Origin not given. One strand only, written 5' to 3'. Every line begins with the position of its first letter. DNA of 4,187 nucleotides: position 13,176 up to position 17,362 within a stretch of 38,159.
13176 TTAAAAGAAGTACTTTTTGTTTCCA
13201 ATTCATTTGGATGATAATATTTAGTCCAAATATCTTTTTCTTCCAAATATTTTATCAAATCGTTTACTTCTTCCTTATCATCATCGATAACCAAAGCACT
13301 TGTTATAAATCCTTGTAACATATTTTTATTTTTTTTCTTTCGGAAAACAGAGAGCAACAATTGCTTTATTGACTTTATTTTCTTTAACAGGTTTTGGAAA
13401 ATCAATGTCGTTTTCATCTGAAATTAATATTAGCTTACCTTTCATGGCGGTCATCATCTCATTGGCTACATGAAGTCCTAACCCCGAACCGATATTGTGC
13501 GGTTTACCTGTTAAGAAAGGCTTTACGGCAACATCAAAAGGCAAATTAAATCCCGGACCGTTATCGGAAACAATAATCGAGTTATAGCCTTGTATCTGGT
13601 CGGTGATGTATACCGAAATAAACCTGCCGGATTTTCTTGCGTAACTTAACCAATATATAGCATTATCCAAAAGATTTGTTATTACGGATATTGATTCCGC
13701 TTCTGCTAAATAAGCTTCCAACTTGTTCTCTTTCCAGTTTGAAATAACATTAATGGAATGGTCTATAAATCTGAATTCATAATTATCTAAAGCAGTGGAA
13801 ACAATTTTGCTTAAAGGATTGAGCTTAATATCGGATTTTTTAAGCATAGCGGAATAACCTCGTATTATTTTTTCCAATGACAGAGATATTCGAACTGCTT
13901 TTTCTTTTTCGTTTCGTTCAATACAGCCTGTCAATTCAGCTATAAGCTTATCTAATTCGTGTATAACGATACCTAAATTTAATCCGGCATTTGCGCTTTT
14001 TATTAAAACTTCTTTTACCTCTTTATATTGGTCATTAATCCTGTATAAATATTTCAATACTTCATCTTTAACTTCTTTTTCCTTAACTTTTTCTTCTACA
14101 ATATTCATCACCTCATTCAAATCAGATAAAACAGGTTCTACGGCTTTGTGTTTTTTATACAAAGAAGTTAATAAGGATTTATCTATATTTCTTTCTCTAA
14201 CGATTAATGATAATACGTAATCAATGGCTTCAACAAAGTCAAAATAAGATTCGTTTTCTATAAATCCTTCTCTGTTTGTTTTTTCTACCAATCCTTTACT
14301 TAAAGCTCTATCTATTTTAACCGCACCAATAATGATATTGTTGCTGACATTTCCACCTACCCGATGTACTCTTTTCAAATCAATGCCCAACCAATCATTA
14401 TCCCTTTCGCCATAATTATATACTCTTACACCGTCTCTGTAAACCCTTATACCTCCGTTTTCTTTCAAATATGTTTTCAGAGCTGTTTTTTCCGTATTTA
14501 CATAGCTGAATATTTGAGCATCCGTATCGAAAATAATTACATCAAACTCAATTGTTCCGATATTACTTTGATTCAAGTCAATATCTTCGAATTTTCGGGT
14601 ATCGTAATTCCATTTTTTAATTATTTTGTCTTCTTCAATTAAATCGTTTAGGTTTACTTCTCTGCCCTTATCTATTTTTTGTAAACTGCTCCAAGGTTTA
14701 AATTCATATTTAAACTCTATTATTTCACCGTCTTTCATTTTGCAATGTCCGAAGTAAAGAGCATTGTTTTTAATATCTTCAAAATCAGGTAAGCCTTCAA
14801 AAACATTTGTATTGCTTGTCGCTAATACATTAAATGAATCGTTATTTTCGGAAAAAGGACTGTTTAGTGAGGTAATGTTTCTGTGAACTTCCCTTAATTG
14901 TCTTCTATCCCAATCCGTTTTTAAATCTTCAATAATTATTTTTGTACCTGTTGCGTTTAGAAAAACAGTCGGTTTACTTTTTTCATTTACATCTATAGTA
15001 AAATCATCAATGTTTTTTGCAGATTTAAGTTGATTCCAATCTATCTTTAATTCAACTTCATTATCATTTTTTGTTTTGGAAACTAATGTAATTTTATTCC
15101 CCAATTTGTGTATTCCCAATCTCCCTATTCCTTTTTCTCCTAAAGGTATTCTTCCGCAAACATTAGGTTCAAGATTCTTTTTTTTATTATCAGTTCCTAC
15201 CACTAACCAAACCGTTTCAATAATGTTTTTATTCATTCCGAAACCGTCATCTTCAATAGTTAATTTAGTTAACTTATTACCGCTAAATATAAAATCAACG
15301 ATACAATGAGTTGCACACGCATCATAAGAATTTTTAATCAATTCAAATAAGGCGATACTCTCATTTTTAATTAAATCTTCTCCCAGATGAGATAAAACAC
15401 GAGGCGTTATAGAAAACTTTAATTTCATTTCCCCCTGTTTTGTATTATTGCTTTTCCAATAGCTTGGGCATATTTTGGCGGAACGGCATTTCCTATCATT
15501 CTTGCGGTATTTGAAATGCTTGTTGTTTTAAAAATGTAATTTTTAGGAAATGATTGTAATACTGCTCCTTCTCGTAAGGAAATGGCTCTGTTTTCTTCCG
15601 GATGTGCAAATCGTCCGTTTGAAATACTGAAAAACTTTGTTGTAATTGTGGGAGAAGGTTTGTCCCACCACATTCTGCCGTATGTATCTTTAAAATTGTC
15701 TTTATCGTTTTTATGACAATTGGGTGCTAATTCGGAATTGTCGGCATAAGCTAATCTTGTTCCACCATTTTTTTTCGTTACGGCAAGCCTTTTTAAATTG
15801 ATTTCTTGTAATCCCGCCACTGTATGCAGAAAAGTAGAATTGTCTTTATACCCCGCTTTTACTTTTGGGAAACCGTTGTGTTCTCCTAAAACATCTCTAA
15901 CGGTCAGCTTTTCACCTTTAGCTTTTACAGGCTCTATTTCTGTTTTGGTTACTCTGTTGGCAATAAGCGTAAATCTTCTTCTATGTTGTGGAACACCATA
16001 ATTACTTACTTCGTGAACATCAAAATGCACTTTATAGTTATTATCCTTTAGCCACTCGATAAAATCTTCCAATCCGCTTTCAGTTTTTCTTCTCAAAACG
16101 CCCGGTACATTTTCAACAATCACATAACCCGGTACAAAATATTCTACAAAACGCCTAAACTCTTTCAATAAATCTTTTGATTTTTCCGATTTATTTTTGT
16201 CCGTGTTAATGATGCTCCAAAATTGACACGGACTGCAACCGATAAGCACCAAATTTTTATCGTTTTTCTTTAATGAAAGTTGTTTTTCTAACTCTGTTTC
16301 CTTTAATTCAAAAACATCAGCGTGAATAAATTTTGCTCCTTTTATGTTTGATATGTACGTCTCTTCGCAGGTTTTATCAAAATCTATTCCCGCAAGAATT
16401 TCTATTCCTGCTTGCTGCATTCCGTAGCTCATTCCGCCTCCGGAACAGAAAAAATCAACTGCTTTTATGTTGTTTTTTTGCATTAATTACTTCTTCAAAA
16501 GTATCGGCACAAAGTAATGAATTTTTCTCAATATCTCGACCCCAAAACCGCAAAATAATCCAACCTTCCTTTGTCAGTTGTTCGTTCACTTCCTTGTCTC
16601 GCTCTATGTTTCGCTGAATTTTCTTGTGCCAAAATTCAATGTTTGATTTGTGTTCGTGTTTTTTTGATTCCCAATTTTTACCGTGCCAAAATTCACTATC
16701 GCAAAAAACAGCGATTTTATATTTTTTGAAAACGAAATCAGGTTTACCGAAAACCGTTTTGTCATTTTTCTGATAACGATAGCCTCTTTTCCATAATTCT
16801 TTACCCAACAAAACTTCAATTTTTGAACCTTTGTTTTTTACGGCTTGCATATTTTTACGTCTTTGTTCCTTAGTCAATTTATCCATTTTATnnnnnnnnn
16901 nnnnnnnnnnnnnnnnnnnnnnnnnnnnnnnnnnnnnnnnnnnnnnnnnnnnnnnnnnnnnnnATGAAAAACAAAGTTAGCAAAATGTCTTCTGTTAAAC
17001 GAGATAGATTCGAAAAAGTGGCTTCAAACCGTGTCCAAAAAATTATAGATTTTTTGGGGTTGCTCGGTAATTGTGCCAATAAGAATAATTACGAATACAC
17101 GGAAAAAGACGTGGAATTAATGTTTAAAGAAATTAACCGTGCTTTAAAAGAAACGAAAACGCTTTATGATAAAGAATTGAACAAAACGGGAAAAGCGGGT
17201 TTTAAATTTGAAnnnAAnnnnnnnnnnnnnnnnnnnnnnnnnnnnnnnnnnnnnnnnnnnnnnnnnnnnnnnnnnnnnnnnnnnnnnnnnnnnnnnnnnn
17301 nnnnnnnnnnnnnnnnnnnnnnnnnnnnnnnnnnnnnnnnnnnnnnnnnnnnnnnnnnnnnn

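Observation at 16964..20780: Four-gene plus-strand cassette centred on a second MORC/MutL-type GHKL ATPase with three unassignable partners (candidate undescribed system)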

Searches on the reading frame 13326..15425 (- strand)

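Call 13: search_protein_families(library=pfam, proteins=[window:13326-15425:-], max_evalue=0.001)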
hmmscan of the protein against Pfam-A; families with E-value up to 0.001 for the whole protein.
window:13326-15425:- (699 aa): 2 families
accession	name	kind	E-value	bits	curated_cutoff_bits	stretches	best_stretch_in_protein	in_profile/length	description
PF13589.12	HATPase_c_3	-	6.8e-19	68.7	25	1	24-142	5-119/137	Histidine kinase-, DNA gyrase B-, and HSP90-like ATPase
PF02518.31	HATPase_c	-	1.4e-11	45.2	26.4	1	580-671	8-97/111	Histidine kinase-, DNA gyrase B-, and HSP90-like ATPase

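Call 14: search_protein_families(library=padloc, proteins=[window:13326-15425:-], max_evalue=0.00001)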
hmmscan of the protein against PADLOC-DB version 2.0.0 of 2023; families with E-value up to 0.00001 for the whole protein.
window:13326-15425:- (699 aa): 1 family
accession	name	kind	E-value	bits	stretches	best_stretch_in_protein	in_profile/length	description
PDLC03419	REase_II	-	1.8e-10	37.8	1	12-169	15-177/695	Type II restriction enzyme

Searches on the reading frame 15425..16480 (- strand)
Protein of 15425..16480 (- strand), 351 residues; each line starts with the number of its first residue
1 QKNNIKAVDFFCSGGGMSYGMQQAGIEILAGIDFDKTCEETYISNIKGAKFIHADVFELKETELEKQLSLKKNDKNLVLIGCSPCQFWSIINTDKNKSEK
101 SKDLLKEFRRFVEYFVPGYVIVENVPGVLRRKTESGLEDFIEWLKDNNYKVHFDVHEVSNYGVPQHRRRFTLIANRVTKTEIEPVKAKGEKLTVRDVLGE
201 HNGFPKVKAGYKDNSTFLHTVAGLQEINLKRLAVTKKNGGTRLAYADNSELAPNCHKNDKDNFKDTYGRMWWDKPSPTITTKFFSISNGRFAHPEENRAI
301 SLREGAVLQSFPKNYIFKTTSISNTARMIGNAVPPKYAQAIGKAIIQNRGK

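Call 13: search_protein_families(library=pfam, proteins=[window:15425-16480:-], max_evalue=0.001)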
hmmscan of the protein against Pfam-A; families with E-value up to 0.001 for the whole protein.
window:15425-16480:- (351 aa): 1 family
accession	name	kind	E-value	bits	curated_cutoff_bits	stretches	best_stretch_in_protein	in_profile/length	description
PF00145.23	DNA_methylase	-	4.2e-53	181.3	22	1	6-346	2-323/324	C-5 cytosine-specific DNA methylase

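Call 14: search_protein_families(library=padloc, proteins=[window:15425-16480:-], max_evalue=0.00001)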
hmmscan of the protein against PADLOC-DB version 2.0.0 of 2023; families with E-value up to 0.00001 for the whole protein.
window:15425-16480:- (351 aa): 56 families (the best 25 are shown)
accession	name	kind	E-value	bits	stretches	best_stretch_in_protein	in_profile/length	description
PDLC03378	MTase_II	-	2.8e-90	301.1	1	4-348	2-329/344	Type II methyltransferase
PDLC00033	DruM2|DruM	-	9.8e-74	246.8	1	2-347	19-362/368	DNA cytosine methylase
PDLC03234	MTase_II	-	5.7e-68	227.9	1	3-347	3-364/375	Type II methyltransferase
PDLC02651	DrmMII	-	2.3e-63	212.3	1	5-349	3-357/371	DrmMII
PDLC03326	MTase_II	-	2.5e-57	192.9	1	3-347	3-374/412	Type II methyltransferase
PDLC03237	MTase_II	-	7.1e-49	164.5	2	7-179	796-972/1036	Type II methyltransferase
PDLC03272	MTase_II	-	1.4e-44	150.9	1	2-347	72-388/407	Type II methyltransferase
PDLC02656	DrmMII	-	1.2e-43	147.7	2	251-348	373-468/491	DrmMII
PDLC02648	DrmMII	-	1.6e-42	143.9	2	2-182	19-233/468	DrmMII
PDLC02649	DrmMII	-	1e-40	138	2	63-211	103-254/422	DrmMII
PDLC00030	DruM2|DruM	-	2.1e-40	137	1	1-346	2-361/380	DNA cytosine methylase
PDLC00026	DruM2|DruM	-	1.7e-39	134.3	1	3-347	3-316/336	DNA cytosine methylase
PDLC00027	DruM2|DruM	-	7.1e-38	128.9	2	2-176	9-172/361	DNA cytosine methylase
PDLC03279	MTase_II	-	1.6e-37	127.1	2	258-348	263-352/587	Type II methyltransferase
PDLC03270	MTase_II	-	8.2e-35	118.3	2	6-201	2-191/309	Type II methyltransferase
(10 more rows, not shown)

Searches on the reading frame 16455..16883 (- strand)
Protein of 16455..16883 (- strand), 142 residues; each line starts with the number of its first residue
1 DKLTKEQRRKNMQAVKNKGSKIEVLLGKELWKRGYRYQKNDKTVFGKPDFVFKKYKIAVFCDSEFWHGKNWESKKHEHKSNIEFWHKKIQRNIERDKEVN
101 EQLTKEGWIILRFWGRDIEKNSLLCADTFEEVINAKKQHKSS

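Call 13: search_protein_families(library=pfam, proteins=[window:16455-16883:-], max_evalue=0.001)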
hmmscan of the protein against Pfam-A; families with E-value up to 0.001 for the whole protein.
window:16455-16883:- (142 aa): 2 families
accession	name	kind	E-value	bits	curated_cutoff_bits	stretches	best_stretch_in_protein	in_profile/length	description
PF03852.21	Vsr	-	1.8e-28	98.6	27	1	1-72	2-73/74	DNA mismatch endonuclease Vsr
PF18741.7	MTES_1575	-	1.8e-06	28.4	38.2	0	85-121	49-84/96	REase_MTES_1575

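Call 14: search_protein_families(library=padloc, proteins=[window:16455-16883:-], max_evalue=0.00001)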
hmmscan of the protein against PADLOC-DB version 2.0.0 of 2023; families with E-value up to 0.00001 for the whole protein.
window:16455-16883:- (142 aa): 1 family
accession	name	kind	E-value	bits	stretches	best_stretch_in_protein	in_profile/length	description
PDLC03397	Vsr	-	1e-17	62.6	1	4-126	6-127/156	Type II nicking endonuclease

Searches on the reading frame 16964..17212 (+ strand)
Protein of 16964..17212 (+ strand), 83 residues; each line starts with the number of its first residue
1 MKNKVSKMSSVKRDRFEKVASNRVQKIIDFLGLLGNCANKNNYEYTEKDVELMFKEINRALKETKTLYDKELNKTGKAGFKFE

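Call 5: search_protein_families(library=pfam, proteins=[window:16964-17212:+], max_evalue=1)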
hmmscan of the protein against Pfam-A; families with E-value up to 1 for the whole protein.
seq(83 aa): 2 families
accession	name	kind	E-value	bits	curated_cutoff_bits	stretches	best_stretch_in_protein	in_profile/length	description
PF11338.13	DUF3140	-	0.031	15.1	25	1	3-64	19-73/92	Protein of unknown function (DUF3140)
PF08769.17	Spo0A_C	-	0.097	13.1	25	1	28-70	2-44/104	Sporulation initiation factor Spo0A C terminal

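Call 6: search_protein_families(library=padloc, proteins=[window:16964-17212:+], max_evalue=1)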
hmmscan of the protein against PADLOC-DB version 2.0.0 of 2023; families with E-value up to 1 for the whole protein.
seq(83 aa): 0 families

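Call 7: search_protein_families(library=ncbifam, proteins=[window:16964-17212:+], max_evalue=1)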
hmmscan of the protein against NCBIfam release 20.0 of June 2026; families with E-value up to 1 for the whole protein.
seq(83 aa): 4 families
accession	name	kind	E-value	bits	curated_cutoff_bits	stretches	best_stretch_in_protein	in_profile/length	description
NF009647.0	PRK13182.1-2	equivalog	0.0049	16.9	165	1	19-74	16-70/176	chromosome-anchoring protein RacA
TIGR00350.1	lytR_cpsA_psr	domain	0.024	14.9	62.3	1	4-66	58-118/152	LCP family glycopolymer transferase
NF009648.0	PRK13182.1-4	equivalog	0.04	13.9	170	1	19-78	12-70/184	chromosome-anchoring protein RacA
NF009786.0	PRK13280.1-5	equivalog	0.066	12.6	368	1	13-67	102-155/252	N-glycosylase/DNA lyase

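Call 58: search_protein_families(library=phrogs, proteins=[window:16985-17212:+], max_evalue=0.1)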
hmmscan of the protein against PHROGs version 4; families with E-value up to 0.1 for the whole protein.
seq(76 aa): 2 families
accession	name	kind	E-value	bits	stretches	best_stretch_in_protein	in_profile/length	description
phrog_16119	-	unknown function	0.042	15.2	1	13-67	45-94/135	-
phrog_6449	-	unknown function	0.061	15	1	31-75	13-53/90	-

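Call 104: search_solved_structures(query=A8, max_evalue=10, show_alignments=2)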
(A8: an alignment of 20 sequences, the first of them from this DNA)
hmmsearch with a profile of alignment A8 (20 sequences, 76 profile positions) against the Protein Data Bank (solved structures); distinct sequences matched with E-value up to 10: 33.
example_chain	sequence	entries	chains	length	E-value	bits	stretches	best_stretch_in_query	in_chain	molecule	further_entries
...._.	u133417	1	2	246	0.0015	21.6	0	18-72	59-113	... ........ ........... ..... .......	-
7uni_A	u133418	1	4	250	0.0016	21.5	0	18-72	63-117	SP2-ZnPPaM designed chlorophyll dimer protein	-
9r1o_A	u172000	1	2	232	0.045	16.9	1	12-70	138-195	sc-apCC-6-DPH-NR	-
4h32_B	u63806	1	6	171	0.092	15.9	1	27-58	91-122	Hemagglutinin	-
4i78_C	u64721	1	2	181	0.19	14.9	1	27-58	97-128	Hemagglutinin HA2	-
28jw_m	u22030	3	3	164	0.28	14.3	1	33-59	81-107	uS13c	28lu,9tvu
8glt_1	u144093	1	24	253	0.3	14.2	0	20-72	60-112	C2-chlorophyll-comp_O32-15_ctermHis, polyalanine model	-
5w42_B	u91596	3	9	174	0.43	13.7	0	27-58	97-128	Hemagglutinin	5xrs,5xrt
5tuk_A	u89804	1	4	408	0.5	13.5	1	12-39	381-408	Tetracycline destructase Tet(51)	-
2jr0_A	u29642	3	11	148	0.64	13.2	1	31-54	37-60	N utilization substance protein B homolog | N utilization substance protein B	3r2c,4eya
3r2d_A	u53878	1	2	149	0.64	13.2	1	31-54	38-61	N utilization substance protein B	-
5tgw_A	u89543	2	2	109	0.65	13.1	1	42-69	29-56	PS1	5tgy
6z35_A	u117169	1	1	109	0.74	13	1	42-69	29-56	Maquette 2-1ip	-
1y23_A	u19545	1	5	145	0.82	12.8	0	36-65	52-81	Histidine triad protein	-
2eb7_A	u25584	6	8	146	0.93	12.6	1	4-60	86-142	146aa long hypothetical transcriptional regulator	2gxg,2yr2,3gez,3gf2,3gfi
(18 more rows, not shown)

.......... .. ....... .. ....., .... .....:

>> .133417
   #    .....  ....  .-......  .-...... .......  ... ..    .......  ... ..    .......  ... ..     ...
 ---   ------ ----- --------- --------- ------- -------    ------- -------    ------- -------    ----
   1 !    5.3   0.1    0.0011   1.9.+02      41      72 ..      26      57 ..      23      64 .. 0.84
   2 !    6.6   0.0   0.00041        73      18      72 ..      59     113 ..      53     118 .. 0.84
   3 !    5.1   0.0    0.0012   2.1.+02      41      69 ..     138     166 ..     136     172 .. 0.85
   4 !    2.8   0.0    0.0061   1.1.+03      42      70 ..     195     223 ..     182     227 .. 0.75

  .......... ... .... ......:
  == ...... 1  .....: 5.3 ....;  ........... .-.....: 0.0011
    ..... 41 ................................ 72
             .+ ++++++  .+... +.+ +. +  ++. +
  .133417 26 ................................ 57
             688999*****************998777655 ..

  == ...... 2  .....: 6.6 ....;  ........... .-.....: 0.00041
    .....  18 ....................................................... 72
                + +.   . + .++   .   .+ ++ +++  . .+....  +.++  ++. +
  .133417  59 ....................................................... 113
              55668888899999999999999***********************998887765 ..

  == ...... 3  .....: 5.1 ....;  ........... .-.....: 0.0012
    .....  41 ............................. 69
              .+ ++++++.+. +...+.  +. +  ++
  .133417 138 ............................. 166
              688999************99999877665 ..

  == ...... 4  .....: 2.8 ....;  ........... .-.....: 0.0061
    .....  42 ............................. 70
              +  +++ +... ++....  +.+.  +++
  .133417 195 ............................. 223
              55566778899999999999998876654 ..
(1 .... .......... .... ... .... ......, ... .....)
